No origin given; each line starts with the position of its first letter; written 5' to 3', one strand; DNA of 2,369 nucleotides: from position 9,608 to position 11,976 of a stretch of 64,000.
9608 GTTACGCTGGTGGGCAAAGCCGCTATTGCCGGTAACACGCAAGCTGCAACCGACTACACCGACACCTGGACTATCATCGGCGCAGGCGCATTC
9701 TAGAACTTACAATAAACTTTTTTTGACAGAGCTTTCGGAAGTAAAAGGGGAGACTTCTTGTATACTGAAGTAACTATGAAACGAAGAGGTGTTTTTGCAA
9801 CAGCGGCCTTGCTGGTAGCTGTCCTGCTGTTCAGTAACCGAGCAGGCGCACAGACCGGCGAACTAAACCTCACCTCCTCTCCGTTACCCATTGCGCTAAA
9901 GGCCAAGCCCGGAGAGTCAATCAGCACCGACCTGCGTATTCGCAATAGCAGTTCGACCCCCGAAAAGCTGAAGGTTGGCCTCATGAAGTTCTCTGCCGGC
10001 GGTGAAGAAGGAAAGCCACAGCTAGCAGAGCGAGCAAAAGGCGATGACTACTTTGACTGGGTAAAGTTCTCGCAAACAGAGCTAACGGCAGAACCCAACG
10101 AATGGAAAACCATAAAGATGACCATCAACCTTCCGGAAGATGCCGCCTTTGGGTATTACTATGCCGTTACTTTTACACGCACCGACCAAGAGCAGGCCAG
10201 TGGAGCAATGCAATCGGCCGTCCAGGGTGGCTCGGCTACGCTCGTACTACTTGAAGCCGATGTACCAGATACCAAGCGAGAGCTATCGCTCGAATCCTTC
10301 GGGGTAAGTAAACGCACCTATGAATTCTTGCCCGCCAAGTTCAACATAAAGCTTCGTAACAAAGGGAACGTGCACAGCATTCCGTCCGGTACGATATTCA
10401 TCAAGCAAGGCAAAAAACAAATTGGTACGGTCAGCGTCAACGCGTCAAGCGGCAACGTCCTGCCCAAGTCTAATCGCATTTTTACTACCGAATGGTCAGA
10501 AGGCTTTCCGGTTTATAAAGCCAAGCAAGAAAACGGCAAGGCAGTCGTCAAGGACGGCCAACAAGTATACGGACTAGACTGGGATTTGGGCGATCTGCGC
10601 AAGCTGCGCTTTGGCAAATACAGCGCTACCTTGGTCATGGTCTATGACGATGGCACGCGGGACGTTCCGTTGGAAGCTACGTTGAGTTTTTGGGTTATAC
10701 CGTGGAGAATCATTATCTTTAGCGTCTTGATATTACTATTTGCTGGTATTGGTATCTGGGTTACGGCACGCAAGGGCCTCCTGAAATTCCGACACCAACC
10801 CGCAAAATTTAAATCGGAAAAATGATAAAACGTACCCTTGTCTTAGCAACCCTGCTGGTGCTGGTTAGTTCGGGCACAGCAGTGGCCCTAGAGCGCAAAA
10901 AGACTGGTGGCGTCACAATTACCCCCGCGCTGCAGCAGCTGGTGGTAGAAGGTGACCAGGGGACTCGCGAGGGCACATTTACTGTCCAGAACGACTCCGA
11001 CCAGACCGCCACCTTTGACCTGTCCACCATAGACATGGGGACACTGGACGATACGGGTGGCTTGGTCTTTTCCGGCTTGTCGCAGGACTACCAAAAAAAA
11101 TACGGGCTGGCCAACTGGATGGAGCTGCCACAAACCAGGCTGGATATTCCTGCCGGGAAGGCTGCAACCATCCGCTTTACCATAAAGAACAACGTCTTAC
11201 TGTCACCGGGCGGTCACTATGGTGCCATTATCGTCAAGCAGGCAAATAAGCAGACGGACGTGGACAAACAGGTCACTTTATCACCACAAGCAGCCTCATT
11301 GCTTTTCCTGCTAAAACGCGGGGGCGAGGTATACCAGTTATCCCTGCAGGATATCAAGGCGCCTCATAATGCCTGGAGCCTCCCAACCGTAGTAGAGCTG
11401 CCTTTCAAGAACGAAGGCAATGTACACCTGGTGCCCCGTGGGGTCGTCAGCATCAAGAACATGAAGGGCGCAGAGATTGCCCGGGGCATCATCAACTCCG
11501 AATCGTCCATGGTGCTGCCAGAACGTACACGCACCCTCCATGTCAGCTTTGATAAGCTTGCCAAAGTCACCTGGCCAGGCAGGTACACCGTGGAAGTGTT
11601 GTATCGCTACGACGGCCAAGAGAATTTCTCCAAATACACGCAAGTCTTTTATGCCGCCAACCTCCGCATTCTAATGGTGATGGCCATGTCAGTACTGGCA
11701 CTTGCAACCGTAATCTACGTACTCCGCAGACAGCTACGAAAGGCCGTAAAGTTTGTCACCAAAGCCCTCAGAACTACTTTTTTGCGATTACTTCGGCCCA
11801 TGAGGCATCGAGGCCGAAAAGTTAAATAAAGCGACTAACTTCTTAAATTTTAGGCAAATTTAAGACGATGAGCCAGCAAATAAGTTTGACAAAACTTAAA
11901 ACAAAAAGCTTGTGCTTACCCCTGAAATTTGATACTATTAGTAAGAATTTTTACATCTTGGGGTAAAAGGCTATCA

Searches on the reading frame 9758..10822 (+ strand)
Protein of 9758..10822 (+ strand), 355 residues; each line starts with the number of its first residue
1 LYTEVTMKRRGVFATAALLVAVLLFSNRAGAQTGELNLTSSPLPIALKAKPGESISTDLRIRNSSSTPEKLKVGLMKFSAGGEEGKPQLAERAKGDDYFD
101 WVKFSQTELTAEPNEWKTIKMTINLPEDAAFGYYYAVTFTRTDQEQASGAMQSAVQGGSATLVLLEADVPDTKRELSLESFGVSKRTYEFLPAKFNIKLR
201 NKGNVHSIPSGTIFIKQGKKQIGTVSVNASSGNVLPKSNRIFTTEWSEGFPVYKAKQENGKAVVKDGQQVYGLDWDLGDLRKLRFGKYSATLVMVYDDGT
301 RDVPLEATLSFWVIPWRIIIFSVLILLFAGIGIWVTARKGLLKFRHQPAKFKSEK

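Call 36: search_protein_families(library=pfam, max_evalue=0.001, proteins=[window:9758-10822:+])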
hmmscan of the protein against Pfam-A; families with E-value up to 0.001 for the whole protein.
window:9758-10822:+ (355 aa): 1 family
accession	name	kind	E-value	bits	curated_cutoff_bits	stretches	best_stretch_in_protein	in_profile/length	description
PF06280.18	fn3_5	-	0.00013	23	27.6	1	45-144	1-103/112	Fn3-like domain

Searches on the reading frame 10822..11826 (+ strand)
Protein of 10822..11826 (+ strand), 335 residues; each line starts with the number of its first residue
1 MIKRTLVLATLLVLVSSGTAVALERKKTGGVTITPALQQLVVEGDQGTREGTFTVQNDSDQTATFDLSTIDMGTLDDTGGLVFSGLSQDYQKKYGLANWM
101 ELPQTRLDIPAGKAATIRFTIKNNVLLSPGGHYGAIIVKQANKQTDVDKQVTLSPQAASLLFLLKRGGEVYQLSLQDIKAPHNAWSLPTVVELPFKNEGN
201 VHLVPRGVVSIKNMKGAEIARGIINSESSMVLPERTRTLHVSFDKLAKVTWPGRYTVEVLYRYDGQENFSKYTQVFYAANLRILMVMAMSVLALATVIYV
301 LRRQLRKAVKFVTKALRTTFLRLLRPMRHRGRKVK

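Call 36: search_protein_families(library=pfam, max_evalue=0.001, proteins=[window:10822-11826:+])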
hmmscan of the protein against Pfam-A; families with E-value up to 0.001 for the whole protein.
window:10822-11826:+ (335 aa): 1 family
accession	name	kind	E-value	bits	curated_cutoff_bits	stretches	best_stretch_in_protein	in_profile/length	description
PF06030.18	WxLIP_PGBD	-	0.00034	21.1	27.3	1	52-139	32-120/121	WxL Interacting Protein, peptidoglycan binding domain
